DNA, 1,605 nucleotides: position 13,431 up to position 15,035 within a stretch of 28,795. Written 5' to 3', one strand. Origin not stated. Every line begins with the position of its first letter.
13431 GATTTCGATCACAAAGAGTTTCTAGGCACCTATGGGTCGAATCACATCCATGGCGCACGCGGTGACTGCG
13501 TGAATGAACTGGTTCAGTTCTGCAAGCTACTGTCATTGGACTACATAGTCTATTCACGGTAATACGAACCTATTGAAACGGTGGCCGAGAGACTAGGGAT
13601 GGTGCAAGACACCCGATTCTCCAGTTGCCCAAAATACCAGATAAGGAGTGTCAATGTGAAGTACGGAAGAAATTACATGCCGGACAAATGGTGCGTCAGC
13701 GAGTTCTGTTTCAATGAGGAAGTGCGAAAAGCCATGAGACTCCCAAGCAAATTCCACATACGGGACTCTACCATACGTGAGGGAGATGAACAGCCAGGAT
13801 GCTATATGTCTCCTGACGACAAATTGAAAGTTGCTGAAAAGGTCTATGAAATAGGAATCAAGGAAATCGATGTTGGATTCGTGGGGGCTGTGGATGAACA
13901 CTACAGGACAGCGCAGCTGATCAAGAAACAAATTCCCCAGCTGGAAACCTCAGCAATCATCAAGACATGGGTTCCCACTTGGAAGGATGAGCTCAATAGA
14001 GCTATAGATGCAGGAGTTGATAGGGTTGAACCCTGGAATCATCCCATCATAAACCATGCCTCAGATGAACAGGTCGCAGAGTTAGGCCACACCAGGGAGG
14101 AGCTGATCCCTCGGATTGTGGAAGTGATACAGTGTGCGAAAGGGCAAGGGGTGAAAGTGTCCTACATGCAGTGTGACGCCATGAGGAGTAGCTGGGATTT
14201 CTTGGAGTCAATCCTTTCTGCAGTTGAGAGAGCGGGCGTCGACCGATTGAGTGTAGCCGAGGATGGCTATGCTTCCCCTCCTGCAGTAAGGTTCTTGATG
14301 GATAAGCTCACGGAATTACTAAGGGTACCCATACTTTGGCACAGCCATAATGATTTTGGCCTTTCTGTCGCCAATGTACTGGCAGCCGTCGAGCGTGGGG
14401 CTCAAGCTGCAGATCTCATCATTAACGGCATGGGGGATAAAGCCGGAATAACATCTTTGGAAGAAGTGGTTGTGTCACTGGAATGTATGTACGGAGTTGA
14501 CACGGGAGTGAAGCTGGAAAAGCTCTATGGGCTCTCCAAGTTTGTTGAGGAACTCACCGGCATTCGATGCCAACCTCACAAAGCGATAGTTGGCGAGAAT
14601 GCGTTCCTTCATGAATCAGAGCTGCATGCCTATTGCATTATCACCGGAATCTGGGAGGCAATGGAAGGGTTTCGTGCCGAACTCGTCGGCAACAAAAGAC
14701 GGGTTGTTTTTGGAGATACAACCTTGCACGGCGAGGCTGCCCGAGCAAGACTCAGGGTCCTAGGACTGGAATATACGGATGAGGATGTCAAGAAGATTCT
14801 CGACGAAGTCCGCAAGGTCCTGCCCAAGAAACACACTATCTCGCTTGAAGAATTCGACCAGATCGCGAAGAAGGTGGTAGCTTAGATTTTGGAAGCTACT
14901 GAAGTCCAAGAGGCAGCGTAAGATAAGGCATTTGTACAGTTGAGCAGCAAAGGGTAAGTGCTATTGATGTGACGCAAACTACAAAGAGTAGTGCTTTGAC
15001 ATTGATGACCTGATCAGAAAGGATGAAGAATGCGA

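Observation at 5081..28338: Apparently kinase-free catabolic island for an unusual sugar or sugar acid: candidate undescribed pathway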

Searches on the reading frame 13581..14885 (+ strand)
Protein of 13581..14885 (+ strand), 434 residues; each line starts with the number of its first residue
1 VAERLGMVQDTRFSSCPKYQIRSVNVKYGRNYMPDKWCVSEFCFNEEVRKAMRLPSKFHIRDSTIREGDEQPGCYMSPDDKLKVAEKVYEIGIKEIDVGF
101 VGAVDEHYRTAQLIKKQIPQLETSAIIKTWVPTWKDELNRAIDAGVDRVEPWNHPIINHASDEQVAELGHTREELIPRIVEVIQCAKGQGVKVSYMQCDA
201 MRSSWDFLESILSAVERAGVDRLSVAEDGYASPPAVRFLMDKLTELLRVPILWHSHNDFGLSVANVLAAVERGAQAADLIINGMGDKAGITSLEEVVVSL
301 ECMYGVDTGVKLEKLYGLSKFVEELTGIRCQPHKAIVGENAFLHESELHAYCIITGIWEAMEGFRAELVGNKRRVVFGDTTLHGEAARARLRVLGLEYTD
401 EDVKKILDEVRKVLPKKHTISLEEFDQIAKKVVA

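Call 3: search_protein_families(library=pfam, proteins=[window:13581-14885:+])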
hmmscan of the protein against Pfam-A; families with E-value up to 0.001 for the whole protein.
window:13581-14885:+ (434 aa): 2 families
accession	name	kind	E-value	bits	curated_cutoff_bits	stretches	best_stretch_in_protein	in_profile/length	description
PF00682.25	HMGL-like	-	4e-43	148.1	29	1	58-322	2-260/260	HMGL-like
PF22617.1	HCS_D2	-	6e-09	36.6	27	1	336-414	1-78/82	Homocitrate synthase post-HMGL domain-like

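Call 7: search_protein_families(library=ncbifam, proteins=[window:13581-14885:+], max_evalue=0.00001)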
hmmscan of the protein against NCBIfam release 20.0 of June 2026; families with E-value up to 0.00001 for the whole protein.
window:13581-14885:+ (434 aa): 26 families (the best 25 are shown)
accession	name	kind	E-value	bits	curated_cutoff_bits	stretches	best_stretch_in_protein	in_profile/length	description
NF002085.0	PRK00915.1-2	subfamily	1.3e-86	291.4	517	1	48-433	4-380/504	2-isopropylmalate synthase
TIGR02090.1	LEU1_arch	subfamily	8e-79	265.4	484.75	1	59-428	2-362/363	isopropylmalate/citramalate/homocitrate synthases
NF041069.1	IPMS_Sufob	equivalog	8.4e-69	232.6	600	1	60-433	3-369/371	isopropylmalate synthase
TIGR02146.1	LysS_fung_arch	equivalog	1e-66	225.5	413.55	1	61-412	2-344/344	homocitrate synthase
NF002086.0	PRK00915.1-3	equivalog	6.4e-64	216.3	532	1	56-431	5-383/516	2-isopropylmalate synthase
TIGR02660.1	nifV_homocitr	equivalog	1e-62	212.6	462.9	1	59-423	3-359/365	homocitrate synthase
NF002088.0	PRK00915.1-5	equivalog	5.2e-55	186.9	697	1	57-425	3-374/514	2-isopropylmalate synthase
NF002087.0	PRK00915.1-4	equivalog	2.3e-54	184.8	729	1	57-424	6-377/516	2-isopropylmalate synthase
TIGR00973.1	leuA_bact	equivalog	3.9e-54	183.9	598.7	1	59-429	3-376/494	2-isopropylmalate synthase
NF002084.0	PRK00915.1-1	equivalog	2.4e-37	128.6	748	1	57-420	4-370/523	2-isopropylmalate synthase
TIGR00977.1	citramal_synth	equivalog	1.2e-36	126.1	450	1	58-412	2-364/526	citramalate synthase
NF042433.1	CitmalDyn_Leptosp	equivalog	3.5e-28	98.5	950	1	56-429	6-380/514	(R)-citramalate synthase CimA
NF042434.1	IPMS_Lepto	equivalog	7e-26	91.1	500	1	56-413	4-369/374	2-isopropylmalate synthase LeuA2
NF006049.0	PRK08195.1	subfamily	8.2e-17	61.2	229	1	57-319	7-263/344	4-hyroxy-2-oxovalerate/4-hydroxy-2-oxopentanoic acid aldolase,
TIGR03217.1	4OH_2_O_val_ald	equivalog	4.5e-14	52.4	286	1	58-317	3-256/334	4-hydroxy-2-oxovalerate aldolase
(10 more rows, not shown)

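Call 23: find_homologous_proteins(query=window:13581-14885:+, max_evalue=1e-60)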
Query window:13581-14885:+ (434 aa): 25 proteins with E <= 1e-60 among 8000 candidates.
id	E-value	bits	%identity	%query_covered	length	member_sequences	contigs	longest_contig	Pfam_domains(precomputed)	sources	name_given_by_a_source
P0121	1.1e-286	968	99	99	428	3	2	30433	PF22617.2,PF00682.26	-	-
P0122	1.4e-241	820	85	94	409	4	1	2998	PF22617.2,PF00682.26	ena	-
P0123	3.1e-219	746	77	94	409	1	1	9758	PF22617.2,PF00682.26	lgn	-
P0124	1.1e-218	744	76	94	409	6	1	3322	PF22617.2,PF00682.26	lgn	-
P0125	5.3e-218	742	77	94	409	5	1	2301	PF22617.2,PF00682.26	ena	-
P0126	2.6e-212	723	73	94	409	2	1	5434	PF22617.2,PF00682.26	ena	-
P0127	7.0e-207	705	72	94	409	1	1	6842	PF22617.2,PF00682.26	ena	-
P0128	7.0e-205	699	72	94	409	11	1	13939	PF22617.2,PF00682.26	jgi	-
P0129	5.4e-156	538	55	94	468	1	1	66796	PF22617.2,PF00682.26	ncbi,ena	-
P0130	4.4e-152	525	55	94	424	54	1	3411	PF22617.2,PF00682.26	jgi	jgi:2-isopropylmalate synthase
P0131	7.3e-124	432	49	93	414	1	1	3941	PF22617.2,PF00682.26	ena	-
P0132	1.8e-80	289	37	93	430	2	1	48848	PF00682.26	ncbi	-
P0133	1.5e-76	276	35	89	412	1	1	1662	PF22617.2,PF00682.26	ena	-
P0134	9.2e-75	270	34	93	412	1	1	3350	PF22617.2,PF00682.26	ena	-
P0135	6.3e-74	267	34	93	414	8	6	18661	PF22617.2,PF00682.26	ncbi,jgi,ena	-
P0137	3.3e-73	265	36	93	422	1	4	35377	PF00682.26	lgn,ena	-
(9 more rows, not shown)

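Call 24: find_encoding_contigs(protein=P0121, flank=10000, max_places=3)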
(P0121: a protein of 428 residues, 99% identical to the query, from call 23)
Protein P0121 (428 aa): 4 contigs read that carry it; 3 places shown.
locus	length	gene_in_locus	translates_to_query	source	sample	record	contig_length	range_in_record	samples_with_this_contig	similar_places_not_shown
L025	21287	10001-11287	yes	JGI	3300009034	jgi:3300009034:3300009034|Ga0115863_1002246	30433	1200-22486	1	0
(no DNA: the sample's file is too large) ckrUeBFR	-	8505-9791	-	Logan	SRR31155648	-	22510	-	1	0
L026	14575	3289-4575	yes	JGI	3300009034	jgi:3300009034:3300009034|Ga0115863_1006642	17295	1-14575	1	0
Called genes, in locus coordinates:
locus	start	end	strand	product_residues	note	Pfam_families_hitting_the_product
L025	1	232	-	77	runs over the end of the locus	PF18898:DUF5654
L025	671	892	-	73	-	-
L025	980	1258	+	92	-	PF05598:DUF772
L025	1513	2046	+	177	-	PF01381:HTH_3, PF13443:HTH_26 (faint), PF13560:HTH_31 (weak), PF07883:Cupin_2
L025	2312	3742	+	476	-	PF01547:SBP_bac_1, PF13416:SBP_bac_8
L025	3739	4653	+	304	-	PF00528:BPD_transp_1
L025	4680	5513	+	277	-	PF00528:BPD_transp_1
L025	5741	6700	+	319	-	PF00676:E1_dh, PF02775:TPP_enzyme_C (weak)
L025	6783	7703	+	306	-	PF02779:Transket_pyr, PF02780:Transketolase_C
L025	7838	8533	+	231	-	PF17645:Amdase, PF01177:Asp_Glu_race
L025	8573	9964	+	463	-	PF07881:Fucose_iso_N1 (weak), PF07882:Fucose_iso_N2 (faint), PF02952:Fucose_iso_C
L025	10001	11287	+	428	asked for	PF00682:HMGL-like, PF22617:HCS_D2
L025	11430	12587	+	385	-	PF01408:GFO_IDH_MocA, PF22725:GFO_IDH_MocA_C3, PF02894:GFO_IDH_MocA_C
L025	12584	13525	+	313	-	PF13292:DXP_synthase_N (faint), PF00456:Transketolase_N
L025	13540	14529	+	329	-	PF02779:Transket_pyr, PF02780:Transketolase_C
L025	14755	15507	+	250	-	PF00106:adh_short, PF01370:Epimerase (weak), PF08659:KR, PF13561:adh_short_C2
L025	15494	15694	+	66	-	-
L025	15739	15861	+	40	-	-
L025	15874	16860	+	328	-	PF13407:Peripla_BP_4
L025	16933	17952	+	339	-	PF02653:BPD_transp_2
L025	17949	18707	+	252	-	PF00005:ABC_tran, PF02463:SMC_N (faint), PF13304:AAA_21 (weak)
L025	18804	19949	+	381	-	PF01208:URO-D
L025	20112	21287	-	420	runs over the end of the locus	PF01208:URO-D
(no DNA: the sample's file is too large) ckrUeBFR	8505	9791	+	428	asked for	PF00682:HMGL-like, PF22617:HCS_D2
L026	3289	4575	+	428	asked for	PF00682:HMGL-like, PF22617:HCS_D2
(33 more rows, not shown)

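Call 25: find_encoding_contigs(protein=P0128, flank=10000, max_places=2)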
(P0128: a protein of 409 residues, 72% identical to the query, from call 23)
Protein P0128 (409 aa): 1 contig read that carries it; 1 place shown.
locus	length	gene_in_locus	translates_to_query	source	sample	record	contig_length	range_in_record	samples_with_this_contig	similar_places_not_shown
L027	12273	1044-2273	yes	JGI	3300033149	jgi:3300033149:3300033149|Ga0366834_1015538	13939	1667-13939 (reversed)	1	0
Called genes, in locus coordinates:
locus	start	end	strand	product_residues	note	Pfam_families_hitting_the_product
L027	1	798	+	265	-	PF00532:Peripla_BP_1, PF13407:Peripla_BP_4, PF13377:Peripla_BP_3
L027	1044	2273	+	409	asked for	PF00682:HMGL-like, PF22617:HCS_D2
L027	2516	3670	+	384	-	PF01408:GFO_IDH_MocA, PF22725:GFO_IDH_MocA_C3, PF02894:GFO_IDH_MocA_C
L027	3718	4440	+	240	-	PF01177:Asp_Glu_race (weak), PF17645:Amdase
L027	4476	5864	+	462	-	PF07881:Fucose_iso_N1, PF07882:Fucose_iso_N2 (faint), PF02952:Fucose_iso_C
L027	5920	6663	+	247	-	PF00005:ABC_tran, PF13304:AAA_21 (faint)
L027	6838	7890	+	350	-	PF00532:Peripla_BP_1, PF13407:Peripla_BP_4, PF13458:Peripla_BP_6 (weak), PF13377:Peripla_BP_3 (weak)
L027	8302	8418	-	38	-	-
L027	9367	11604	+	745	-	PF02901:PFL-like, PF13597:NRDD (faint), PF01228:Gly_radical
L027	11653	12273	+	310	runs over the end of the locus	PF13353:Fer4_12 (weak), PF12837:Fer4_6 (faint), PF13237:Fer4_10 (weak), PF14697:Fer4_21 (weak), PF12838:Fer4_7 (weak), PF13187:Fer4_9 (weak), PF00037:Fer4 (weak), PF04055:Radical_SAM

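Call 26: find_encoding_contigs(protein=P0129, flank=10000, max_places=2)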
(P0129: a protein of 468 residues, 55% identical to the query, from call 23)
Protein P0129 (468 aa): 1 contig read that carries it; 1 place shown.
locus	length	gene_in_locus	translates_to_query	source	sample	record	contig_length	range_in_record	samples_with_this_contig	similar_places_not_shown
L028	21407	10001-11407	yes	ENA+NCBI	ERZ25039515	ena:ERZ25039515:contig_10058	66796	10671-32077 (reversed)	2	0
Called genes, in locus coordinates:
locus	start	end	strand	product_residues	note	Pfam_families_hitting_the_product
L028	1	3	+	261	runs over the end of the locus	PF00106:adh_short, PF08659:KR, PF23441:SDR (weak), PF13561:adh_short_C2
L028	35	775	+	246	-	-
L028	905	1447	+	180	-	-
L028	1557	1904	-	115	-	-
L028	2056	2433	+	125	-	PF01314:AFOR_C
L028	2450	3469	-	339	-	PF13384:HTH_23 (weak), PF13518:HTH_28, PF13551:HTH_29, PF13565:HTH_32, PF13592:HTH_33, PF13358:DDE_3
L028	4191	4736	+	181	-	PF09719:C_GCAxxG_C_C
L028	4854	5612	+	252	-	PF23441:SDR, PF00106:adh_short, PF08659:KR, PF13561:adh_short_C2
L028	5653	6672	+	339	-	PF01408:GFO_IDH_MocA, PF02894:GFO_IDH_MocA_C, PF22725:GFO_IDH_MocA_C3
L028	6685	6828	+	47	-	-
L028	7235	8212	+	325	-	PF13407:Peripla_BP_4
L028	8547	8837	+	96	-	-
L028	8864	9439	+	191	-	PF00682:HMGL-like, PF22617:HCS_D2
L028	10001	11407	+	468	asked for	PF00682:HMGL-like, PF22617:HCS_D2 (weak)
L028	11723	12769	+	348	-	PF22649:Cgl0159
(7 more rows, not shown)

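Call 30: find_encoding_contigs(protein=L025:18804-19949:+, flank=10000, max_places=4)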
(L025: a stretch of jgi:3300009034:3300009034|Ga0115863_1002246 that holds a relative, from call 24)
Protein L025:18804-19949:+ (381 aa): 5 contigs read that carry it; 4 places shown.
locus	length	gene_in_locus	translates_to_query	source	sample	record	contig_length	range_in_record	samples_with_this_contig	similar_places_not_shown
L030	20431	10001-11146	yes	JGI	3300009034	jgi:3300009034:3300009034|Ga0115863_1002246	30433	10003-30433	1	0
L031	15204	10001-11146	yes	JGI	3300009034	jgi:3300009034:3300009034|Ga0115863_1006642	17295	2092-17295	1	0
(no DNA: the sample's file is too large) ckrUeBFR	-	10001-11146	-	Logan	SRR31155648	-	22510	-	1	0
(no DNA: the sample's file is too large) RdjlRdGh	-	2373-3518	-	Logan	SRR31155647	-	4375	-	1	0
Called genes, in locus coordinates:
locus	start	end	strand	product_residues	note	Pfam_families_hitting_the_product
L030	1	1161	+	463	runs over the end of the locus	PF07881:Fucose_iso_N1 (weak), PF07882:Fucose_iso_N2 (faint), PF02952:Fucose_iso_C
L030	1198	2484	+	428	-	PF00682:HMGL-like, PF22617:HCS_D2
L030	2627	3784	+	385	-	PF01408:GFO_IDH_MocA, PF22725:GFO_IDH_MocA_C3, PF02894:GFO_IDH_MocA_C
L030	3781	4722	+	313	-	PF13292:DXP_synthase_N (faint), PF00456:Transketolase_N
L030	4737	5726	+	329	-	PF02779:Transket_pyr, PF02780:Transketolase_C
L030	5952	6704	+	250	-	PF00106:adh_short, PF01370:Epimerase (weak), PF08659:KR, PF13561:adh_short_C2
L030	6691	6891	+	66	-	-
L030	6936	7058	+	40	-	-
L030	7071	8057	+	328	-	PF13407:Peripla_BP_4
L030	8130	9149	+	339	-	PF02653:BPD_transp_2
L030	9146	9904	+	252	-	PF00005:ABC_tran, PF02463:SMC_N (faint), PF13304:AAA_21 (weak)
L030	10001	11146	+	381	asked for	PF01208:URO-D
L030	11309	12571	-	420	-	PF01208:URO-D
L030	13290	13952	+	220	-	PF00923:TAL_FSA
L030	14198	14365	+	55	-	-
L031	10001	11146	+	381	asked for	PF01208:URO-D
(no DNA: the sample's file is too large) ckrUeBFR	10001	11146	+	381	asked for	PF01208:URO-D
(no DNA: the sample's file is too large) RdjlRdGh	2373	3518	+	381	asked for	PF01208:URO-D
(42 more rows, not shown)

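Call 33: search_solved_structures(query=window:13581-14885:+, max_evalue=1e-10)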
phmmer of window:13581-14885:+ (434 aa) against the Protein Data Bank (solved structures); distinct sequences matched with E-value up to 1e-10: 10.
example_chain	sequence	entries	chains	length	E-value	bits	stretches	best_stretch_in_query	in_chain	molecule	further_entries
6ktq_A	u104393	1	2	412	4.3e-46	160.9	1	53-411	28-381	Homocitrate synthase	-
3rmj_A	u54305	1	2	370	7.8e-41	143.6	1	56-402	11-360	2-isopropylmalate synthase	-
6e1j_A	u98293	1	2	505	5.7e-40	140.7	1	53-421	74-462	2-isopropylmalate synthase, A genome specific 1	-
3eeg_A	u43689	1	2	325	2.2e-39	138.8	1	54-350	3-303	2-isopropylmalate synthase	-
3a9i_A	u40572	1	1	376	1.2e-31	113.3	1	58-431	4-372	Homocitrate synthase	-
2ztj_A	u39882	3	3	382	1.2e-31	113.2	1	58-431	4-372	Homocitrate synthase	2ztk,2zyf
3ivs_A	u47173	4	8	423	2.3e-30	109.1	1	56-431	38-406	Homocitrate synthase, mitochondrial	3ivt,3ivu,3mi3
4ov4_A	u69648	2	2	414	7.8e-26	94.1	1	53-426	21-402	2-isopropylmalate synthase | isopropylmalate synthase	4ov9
3ewb_X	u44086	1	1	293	6.4e-25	91.1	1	57-329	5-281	2-isopropylmalate synthase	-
3ble_A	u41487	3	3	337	1.1e-21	80.5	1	46-350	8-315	Citramalate synthase from Leptospira interrogans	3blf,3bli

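Call 57: find_encoding_contigs(protein=P0132, flank=10000, max_places=1)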
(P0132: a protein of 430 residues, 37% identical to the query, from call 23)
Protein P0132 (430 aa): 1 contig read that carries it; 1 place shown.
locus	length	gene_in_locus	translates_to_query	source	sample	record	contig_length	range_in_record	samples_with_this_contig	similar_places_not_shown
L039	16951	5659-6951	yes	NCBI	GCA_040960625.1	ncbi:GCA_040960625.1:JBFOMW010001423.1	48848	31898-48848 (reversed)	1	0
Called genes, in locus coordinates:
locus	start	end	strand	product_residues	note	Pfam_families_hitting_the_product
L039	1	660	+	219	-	?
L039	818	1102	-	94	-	PF14294:DUF4372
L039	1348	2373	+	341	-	PF03401:TctC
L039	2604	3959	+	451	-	PF03972:MmgE_PrpD_N, PF19305:MmgE_PrpD_C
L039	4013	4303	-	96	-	-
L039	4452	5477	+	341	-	PF03401:TctC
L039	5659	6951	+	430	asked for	PF00682:HMGL-like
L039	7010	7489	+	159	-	-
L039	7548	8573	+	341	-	PF03401:TctC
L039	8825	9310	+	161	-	PF07331:TctB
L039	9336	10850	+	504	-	PF01970:TctA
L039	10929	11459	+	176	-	PF19305:MmgE_PrpD_C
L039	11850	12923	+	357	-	PF00356:LacI, PF00532:Peripla_BP_1, PF13407:Peripla_BP_4, PF13377:Peripla_BP_3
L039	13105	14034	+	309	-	PF00056:Ldh_1_N, PF02866:Ldh_1_C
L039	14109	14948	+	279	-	PF05681:Fumerase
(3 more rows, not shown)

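Call 58: find_encoding_contigs(protein=P0137, flank=10000, max_places=1)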
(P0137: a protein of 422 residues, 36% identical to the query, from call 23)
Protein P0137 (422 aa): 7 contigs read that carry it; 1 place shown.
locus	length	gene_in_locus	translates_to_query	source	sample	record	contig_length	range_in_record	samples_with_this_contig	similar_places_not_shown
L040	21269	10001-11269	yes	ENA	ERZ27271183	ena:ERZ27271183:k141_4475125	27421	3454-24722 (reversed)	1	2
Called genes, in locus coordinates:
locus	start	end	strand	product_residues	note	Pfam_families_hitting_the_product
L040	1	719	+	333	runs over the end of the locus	PF00005:ABC_tran, PF08352:oligo_HPY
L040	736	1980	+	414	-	PF00330:Aconitase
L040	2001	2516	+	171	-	PF06434:Aconitase_2_N (faint), PF00694:Aconitase_C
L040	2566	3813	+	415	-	PF00330:Aconitase, PF28406:AcnX_3rd (weak)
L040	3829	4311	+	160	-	PF00694:Aconitase_C (weak)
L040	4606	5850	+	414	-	PF00330:Aconitase, PF28406:AcnX_3rd (weak)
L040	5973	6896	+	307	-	PF02548:Pantoate_transf (faint), PF13714:PEP_mutase, PF00463:ICL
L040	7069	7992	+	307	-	PF13714:PEP_mutase, PF00463:ICL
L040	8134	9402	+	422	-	PF00330:Aconitase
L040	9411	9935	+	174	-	PF00694:Aconitase_C (weak)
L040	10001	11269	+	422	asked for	PF00682:HMGL-like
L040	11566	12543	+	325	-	PF19300:BPD_transp_1_N, PF00528:BPD_transp_1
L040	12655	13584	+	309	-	PF12911:OppC_N (weak), PF00528:BPD_transp_1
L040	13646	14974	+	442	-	PF00083:Sugar_tr (faint), PF12832:MFS_1_like (faint), PF07690:MFS_1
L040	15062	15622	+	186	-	PF01558:POR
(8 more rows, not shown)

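Call 61: search_protein_families(library=pfam, proteins=[L027:6838-7890:+], max_evalue=0.0001)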
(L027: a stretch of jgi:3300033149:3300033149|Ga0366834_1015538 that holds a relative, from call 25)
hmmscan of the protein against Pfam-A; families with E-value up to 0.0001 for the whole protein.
L027:6838-7890:+ (350 aa): 4 families
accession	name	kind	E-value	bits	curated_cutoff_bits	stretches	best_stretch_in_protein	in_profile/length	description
PF13407.12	Peripla_BP_4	-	2.1e-38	132.8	35.1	1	36-273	1-236/258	Periplasmic binding protein domain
PF00532.27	Peripla_BP_1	-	3.6e-22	79.6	22.2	1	36-244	4-206/281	Periplasmic binding proteins and sugar binding domain of LacI family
PF13377.12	Peripla_BP_3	-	1.2e-07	32.4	26.5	1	151-254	2-111/167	Periplasmic binding protein-like domain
PF13458.12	Peripla_BP_6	-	5.4e-06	26.8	31.7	1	64-264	43-236/343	Periplasmic binding protein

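Call 87: search_solved_structures(query=window:13599-14885:+, max_evalue=1e-30, show_alignments=2)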
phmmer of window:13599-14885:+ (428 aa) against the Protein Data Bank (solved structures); distinct sequences matched with E-value up to 1e-30: 6.
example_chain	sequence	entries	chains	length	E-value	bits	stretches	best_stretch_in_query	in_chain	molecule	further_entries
6ktq_A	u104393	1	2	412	4.2e-46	160.9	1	47-405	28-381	Homocitrate synthase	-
3rmj_A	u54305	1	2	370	7.6e-41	143.6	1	50-396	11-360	2-isopropylmalate synthase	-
6e1j_A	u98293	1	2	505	5.6e-40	140.7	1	47-415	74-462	2-isopropylmalate synthase, A genome specific 1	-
3eeg_A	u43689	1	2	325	2.2e-39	138.8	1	48-344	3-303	2-isopropylmalate synthase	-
3a9i_A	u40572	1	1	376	1.1e-31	113.4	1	52-425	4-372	Homocitrate synthase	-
2ztj_A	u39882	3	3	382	1.2e-31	113.3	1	52-425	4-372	Homocitrate synthase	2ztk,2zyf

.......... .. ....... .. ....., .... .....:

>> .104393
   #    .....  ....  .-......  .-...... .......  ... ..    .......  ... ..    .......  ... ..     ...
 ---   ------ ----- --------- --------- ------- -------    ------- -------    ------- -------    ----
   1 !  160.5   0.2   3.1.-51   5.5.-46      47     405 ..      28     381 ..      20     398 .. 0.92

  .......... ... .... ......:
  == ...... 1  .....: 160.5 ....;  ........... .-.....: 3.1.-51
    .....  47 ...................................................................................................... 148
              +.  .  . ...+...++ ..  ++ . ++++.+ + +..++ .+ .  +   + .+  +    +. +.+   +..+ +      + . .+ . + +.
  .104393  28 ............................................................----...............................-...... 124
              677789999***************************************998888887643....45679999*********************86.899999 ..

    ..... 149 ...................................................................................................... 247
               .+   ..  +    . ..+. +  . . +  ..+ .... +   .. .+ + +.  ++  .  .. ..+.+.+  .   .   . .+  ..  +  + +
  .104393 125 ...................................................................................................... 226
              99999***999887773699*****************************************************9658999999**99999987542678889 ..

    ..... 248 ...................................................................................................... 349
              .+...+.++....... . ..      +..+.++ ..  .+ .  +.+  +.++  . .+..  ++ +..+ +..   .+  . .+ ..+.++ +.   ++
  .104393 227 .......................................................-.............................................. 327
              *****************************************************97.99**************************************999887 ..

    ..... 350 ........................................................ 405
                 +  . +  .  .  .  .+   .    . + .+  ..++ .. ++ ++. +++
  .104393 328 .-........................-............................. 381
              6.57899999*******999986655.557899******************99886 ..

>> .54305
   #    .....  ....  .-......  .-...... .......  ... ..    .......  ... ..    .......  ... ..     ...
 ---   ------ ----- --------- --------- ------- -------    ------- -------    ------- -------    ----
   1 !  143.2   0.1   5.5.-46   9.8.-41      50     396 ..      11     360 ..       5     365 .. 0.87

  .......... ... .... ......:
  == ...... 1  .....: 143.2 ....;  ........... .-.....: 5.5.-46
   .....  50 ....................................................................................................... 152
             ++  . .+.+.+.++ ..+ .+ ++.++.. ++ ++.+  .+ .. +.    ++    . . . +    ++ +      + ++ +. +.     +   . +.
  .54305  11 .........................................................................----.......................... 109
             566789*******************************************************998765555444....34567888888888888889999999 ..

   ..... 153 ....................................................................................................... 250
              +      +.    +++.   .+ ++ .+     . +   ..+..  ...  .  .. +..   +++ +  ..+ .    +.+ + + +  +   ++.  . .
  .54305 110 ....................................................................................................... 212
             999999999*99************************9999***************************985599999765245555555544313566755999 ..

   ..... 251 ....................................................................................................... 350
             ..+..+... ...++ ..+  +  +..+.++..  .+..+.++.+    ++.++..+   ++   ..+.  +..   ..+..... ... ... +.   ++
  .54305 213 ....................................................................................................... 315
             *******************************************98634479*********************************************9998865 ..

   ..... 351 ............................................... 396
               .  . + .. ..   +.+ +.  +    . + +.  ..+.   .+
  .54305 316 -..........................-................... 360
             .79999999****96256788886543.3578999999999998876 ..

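Call 113: find_related_loci(query=A4, collection=metagenome_contigs, flank=10000)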
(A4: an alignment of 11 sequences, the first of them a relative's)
Query A4 (428 aa) in metagenome_contigs; peptide patterns used: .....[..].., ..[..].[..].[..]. (x = any residue, [..] = any of these).
557 stretches matched a pattern; 8 encode a relative of the query (tblastn E <= 1e-3); 8 distinct loci.
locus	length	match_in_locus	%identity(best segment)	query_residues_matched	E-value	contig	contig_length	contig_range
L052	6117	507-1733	76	20-428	0e+0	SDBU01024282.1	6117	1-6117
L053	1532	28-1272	77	14-428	0e+0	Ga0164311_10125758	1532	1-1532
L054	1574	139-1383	72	14-428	0e+0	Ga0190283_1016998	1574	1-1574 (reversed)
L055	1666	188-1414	72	20-428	0e+0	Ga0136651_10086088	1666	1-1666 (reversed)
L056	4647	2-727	82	187-428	2e-136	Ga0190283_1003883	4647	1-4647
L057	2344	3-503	78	261-427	3e-89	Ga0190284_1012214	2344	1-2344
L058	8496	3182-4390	28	32-428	2e-37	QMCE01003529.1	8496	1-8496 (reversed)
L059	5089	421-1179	25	51-309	9e-7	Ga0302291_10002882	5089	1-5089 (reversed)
